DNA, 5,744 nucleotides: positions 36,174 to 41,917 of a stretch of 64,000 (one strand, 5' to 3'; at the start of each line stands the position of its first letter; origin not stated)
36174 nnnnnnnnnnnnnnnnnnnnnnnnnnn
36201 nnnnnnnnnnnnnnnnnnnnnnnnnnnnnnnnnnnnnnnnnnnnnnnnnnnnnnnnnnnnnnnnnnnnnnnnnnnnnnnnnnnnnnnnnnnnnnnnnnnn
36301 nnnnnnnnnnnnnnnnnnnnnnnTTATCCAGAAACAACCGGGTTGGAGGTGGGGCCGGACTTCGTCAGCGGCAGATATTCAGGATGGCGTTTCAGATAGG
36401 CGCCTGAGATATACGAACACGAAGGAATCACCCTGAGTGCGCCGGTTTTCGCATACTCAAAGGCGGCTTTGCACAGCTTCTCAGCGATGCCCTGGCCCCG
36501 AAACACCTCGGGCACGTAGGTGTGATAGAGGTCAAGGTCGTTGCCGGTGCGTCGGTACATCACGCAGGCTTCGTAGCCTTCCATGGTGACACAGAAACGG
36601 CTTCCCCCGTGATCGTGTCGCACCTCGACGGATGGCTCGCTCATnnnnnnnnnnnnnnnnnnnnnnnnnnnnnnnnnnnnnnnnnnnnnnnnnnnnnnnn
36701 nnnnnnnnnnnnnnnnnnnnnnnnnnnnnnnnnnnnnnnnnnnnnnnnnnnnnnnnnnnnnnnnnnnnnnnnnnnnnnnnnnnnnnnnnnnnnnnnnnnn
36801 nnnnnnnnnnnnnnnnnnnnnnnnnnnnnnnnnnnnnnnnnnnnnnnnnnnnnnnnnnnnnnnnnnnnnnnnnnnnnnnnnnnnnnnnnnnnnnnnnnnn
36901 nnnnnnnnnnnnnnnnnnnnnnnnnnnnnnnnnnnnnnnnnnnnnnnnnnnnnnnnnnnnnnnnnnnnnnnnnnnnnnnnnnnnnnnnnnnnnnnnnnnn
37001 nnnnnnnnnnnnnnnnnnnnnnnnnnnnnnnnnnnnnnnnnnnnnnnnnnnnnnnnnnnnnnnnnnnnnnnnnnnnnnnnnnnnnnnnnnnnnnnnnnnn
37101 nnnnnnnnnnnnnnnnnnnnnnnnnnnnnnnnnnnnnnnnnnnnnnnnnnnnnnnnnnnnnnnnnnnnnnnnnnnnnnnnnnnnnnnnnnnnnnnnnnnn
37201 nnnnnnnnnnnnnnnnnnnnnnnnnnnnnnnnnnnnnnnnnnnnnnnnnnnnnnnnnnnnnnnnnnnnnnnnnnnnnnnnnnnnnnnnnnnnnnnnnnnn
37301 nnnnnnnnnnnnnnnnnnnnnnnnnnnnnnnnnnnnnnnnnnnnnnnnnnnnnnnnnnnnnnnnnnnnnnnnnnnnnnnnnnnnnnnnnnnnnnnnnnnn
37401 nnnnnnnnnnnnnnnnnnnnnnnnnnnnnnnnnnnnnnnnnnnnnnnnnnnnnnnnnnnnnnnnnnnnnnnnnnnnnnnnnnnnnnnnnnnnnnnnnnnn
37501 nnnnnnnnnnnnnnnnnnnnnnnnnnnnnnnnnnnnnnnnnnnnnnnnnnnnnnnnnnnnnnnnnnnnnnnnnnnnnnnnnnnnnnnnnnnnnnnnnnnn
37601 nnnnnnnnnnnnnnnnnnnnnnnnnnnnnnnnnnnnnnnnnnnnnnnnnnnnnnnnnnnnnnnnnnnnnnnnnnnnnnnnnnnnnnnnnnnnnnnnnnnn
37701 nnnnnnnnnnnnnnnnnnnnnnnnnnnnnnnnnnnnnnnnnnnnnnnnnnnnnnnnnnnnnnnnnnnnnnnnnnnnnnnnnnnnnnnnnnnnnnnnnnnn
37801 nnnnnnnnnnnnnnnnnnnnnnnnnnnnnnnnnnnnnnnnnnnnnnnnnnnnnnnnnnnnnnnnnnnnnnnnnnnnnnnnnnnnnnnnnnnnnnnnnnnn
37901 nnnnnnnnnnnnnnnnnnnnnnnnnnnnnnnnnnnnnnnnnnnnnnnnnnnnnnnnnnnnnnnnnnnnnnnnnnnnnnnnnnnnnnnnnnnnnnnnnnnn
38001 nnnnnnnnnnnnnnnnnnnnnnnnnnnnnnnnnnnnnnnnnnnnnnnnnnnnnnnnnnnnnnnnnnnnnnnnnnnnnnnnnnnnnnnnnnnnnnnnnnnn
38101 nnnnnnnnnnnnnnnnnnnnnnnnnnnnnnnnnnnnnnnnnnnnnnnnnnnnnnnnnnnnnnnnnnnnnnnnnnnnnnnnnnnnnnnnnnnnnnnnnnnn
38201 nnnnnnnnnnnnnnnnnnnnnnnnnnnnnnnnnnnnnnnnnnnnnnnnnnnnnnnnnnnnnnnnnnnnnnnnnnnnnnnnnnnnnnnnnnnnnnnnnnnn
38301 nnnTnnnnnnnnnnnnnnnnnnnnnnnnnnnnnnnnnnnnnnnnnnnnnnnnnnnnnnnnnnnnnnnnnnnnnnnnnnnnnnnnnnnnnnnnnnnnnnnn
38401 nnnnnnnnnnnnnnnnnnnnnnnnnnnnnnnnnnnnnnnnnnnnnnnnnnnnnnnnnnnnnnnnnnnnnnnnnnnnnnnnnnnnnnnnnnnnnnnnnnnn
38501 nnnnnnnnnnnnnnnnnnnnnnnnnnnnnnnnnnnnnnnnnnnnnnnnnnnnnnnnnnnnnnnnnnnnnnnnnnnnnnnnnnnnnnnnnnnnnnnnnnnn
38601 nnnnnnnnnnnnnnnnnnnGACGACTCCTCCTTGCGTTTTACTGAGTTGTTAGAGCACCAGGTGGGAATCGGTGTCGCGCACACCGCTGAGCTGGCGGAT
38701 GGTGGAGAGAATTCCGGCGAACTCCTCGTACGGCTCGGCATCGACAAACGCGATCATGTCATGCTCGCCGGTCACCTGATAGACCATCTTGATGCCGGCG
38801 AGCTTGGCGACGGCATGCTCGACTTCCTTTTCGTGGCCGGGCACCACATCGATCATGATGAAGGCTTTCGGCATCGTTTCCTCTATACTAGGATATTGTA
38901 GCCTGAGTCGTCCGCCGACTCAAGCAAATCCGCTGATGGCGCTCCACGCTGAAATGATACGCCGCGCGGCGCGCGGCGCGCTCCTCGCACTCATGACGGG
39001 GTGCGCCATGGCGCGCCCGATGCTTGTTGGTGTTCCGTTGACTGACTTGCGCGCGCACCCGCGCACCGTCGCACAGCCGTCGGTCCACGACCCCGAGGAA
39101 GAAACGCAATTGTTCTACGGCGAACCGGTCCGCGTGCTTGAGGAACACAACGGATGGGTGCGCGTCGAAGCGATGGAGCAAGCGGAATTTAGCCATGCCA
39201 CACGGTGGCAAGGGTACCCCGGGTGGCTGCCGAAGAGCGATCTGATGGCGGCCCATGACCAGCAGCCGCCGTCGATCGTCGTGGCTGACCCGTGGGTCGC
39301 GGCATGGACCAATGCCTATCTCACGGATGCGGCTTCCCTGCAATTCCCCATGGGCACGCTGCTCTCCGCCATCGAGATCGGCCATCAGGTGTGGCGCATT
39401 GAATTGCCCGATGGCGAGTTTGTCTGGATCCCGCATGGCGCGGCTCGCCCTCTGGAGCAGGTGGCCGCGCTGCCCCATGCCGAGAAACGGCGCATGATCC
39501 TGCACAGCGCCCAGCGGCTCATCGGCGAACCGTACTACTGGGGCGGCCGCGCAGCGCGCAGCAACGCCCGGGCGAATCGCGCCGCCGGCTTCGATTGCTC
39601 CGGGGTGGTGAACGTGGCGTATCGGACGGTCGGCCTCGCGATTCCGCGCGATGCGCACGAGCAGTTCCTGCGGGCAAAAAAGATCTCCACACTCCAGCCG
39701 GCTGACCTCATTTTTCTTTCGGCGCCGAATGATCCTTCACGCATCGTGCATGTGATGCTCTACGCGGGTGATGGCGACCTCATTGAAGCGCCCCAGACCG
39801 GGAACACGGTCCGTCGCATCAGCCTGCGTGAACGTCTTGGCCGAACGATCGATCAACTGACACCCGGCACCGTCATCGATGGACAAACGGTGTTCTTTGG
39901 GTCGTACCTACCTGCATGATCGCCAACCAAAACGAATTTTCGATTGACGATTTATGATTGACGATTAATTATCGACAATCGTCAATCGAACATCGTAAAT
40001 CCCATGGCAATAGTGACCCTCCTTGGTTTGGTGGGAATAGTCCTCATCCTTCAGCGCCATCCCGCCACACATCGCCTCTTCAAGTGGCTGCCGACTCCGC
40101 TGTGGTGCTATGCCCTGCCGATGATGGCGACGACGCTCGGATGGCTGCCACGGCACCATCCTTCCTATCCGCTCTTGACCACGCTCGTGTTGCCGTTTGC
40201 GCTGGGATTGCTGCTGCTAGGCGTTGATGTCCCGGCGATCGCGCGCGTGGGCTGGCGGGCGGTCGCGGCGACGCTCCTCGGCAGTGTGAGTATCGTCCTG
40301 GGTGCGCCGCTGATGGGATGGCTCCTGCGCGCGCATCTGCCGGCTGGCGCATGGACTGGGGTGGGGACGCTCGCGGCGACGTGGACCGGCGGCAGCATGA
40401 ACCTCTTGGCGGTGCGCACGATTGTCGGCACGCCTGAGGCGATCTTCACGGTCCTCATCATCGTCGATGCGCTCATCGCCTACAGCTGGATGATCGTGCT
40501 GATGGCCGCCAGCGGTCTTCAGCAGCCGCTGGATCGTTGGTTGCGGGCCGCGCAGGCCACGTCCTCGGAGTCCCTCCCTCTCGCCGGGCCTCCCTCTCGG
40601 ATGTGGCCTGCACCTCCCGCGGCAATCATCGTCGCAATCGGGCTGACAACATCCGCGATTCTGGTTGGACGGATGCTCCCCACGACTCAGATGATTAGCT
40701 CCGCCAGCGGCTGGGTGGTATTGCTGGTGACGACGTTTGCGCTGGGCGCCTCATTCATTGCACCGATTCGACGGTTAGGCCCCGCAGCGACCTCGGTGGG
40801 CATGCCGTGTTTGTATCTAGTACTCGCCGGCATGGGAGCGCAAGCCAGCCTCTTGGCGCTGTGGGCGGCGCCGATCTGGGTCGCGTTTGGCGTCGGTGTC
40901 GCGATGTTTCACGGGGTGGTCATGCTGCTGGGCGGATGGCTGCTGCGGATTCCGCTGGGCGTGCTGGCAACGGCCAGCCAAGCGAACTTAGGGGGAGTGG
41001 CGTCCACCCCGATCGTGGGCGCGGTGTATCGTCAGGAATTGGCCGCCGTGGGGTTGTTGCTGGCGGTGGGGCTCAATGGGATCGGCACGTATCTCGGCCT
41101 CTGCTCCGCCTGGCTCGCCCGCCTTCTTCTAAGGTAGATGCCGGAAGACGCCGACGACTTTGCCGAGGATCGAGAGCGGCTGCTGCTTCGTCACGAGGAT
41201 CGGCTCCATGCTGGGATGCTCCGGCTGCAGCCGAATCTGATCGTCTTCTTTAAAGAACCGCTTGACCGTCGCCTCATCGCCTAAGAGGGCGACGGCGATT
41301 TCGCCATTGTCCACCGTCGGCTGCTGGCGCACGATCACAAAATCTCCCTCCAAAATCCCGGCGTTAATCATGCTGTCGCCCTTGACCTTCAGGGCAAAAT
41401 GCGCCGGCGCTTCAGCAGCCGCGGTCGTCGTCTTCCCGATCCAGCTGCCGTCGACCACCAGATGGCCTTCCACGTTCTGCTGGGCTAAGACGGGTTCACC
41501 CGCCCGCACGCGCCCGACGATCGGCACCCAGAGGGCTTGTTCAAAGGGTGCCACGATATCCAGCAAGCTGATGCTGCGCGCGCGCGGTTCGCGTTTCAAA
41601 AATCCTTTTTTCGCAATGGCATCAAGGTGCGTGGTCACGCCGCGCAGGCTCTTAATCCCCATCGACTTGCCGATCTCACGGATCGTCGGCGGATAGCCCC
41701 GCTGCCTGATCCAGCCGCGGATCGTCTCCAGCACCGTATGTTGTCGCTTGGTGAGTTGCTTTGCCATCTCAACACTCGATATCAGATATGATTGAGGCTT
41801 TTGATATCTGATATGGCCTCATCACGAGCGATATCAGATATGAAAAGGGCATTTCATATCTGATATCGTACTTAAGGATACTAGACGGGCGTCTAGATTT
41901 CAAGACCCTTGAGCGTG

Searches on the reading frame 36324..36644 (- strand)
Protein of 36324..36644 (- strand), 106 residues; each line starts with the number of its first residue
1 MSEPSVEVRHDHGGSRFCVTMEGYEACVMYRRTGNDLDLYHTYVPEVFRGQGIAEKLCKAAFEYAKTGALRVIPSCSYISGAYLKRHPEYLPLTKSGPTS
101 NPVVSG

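Call 41: search_protein_families(library=pfam, proteins=[window:36324-36644:-], max_evalue=0.00001)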
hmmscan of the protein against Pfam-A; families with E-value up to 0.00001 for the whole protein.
window:36324-36644:- (106 aa): 1 family
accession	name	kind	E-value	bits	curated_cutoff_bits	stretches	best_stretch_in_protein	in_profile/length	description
PF14542.12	Acetyltransf_CG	-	5.4e-23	81.4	30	1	16-90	1-77/80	GCN5-related N-acetyl-transferase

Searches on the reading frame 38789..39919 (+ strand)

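Call 41: search_protein_families(library=pfam, proteins=[window:38789-39919:+], max_evalue=0.00001)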
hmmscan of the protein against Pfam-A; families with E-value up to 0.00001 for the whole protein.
window:38789-39919:+ (376 aa): 2 families
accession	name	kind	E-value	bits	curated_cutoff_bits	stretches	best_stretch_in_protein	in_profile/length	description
PF00877.26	NLPC_P60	-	1.5e-17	63.9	23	1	246-348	1-93/105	NlpC/P60 family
PF18348.7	SH3_16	-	1e-08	35.2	25.8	0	105-128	12-35/49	Bacterial dipeptidyl-peptidase Sh3 domain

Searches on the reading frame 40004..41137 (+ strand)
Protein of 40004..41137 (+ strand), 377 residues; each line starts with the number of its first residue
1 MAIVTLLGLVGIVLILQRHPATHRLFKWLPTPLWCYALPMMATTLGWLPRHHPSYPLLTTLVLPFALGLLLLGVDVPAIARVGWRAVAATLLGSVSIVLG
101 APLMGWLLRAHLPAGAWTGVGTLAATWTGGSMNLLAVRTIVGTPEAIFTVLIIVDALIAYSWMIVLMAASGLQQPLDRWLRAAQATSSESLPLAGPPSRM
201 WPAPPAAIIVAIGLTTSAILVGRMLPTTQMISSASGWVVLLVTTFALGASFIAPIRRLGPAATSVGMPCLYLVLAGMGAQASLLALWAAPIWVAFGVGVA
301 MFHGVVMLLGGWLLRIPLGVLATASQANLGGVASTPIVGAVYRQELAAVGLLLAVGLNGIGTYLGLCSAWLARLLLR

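Call 41: search_protein_families(library=pfam, proteins=[window:40004-41137:+], max_evalue=0.00001)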
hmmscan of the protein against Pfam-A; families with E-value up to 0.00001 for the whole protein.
window:40004-41137:+ (377 aa): 1 family
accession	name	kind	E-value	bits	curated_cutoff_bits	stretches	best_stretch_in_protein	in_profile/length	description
PF05684.17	DUF819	-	1.7e-56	192.3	27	1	6-368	3-372/379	Protein of unknown function (DUF819)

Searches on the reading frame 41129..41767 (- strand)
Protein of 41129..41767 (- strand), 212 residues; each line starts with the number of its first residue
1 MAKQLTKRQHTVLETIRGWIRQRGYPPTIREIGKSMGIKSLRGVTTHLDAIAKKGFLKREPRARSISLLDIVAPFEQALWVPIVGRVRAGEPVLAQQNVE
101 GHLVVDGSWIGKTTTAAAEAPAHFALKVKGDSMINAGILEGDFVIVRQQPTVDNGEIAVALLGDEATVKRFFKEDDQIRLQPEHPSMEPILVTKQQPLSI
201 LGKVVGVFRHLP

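Call 41: search_protein_families(library=pfam, proteins=[window:41129-41767:-], max_evalue=0.00001)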
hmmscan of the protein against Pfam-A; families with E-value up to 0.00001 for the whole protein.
window:41129-41767:- (212 aa): 2 families
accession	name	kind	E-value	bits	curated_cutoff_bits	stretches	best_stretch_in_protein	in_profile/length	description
PF00717.28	Peptidase_S24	-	1.8e-33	115.1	23.3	1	82-205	1-116/116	Peptidase S24-like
PF01726.22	LexA_DNA_bind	-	2.1e-20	72.7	23.7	1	3-62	2-61/65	LexA DNA binding domain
